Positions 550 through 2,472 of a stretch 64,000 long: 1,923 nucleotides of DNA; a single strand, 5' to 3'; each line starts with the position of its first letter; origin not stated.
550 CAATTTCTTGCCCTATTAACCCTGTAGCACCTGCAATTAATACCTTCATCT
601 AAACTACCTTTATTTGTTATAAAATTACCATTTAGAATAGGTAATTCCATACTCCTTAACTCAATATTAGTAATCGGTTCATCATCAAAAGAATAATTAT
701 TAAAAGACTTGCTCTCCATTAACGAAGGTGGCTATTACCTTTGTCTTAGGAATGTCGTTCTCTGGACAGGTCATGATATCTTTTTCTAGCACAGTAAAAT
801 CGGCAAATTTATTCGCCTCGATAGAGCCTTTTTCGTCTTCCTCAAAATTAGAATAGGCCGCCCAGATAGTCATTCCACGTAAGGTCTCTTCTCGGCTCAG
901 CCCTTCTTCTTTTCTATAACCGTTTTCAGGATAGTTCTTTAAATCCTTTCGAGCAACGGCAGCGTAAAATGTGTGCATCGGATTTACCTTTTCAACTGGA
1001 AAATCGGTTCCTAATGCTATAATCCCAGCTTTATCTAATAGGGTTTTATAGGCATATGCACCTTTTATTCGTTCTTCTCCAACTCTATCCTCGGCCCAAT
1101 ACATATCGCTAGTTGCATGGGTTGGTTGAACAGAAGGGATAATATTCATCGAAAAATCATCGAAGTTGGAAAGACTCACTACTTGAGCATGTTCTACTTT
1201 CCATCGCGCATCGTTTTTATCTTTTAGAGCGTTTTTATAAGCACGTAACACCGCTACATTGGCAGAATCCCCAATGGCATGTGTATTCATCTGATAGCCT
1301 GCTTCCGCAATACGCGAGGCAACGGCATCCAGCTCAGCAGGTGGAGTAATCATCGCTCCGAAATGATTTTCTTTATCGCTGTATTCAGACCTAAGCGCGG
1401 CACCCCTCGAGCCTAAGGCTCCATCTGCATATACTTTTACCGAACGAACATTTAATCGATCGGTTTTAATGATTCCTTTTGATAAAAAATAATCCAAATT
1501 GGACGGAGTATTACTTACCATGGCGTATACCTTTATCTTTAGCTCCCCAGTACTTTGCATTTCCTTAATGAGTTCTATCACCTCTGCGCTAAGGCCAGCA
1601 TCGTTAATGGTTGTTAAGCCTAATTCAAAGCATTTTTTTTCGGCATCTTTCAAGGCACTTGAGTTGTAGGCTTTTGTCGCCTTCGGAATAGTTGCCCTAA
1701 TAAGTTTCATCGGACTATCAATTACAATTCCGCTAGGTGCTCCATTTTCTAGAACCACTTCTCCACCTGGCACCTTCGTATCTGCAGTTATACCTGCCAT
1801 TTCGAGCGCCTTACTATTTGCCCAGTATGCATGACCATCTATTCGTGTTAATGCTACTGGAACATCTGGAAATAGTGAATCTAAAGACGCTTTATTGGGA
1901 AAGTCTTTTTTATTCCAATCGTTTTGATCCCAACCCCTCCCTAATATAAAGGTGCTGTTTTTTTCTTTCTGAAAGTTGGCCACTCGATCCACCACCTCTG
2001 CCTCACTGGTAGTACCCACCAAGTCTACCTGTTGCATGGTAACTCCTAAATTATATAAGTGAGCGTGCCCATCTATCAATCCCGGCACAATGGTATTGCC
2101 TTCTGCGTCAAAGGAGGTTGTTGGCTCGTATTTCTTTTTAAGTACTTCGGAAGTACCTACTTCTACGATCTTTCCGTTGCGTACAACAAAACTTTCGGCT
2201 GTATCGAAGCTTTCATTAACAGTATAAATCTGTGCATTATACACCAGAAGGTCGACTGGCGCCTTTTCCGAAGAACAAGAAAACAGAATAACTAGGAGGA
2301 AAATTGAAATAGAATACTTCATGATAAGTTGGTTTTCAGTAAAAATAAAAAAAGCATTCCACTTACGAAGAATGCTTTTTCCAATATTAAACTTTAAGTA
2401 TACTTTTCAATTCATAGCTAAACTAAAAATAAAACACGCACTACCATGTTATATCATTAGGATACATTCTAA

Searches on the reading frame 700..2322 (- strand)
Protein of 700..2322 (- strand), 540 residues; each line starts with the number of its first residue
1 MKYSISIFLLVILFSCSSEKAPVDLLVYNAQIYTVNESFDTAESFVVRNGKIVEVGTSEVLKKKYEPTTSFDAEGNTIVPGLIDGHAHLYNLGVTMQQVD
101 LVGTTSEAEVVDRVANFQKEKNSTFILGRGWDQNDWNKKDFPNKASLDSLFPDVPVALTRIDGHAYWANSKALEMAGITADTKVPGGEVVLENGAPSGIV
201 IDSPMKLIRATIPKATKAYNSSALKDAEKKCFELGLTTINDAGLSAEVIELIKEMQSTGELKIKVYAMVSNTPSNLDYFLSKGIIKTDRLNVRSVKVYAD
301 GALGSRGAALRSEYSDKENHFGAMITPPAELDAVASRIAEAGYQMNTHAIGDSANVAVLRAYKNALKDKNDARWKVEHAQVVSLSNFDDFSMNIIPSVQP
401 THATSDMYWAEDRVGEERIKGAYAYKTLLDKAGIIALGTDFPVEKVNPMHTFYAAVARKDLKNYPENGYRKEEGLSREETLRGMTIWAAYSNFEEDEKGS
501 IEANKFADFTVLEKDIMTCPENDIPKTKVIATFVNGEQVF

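Call 37: search_protein_families(library=pfam, proteins=[window:700-2322:-], max_evalue=0.001)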
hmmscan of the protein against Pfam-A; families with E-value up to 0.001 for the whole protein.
window:700-2322:- (540 aa): 2 families
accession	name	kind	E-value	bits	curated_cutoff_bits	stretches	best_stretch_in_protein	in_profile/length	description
PF07969.17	Amidohydro_3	-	9.4e-89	299.5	29.7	1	71-540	3-472/472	Amidohydrolase family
PF01979.26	Amidohydro_1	-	7.7e-15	55.4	25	1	223-539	37-345/345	Amidohydrolase family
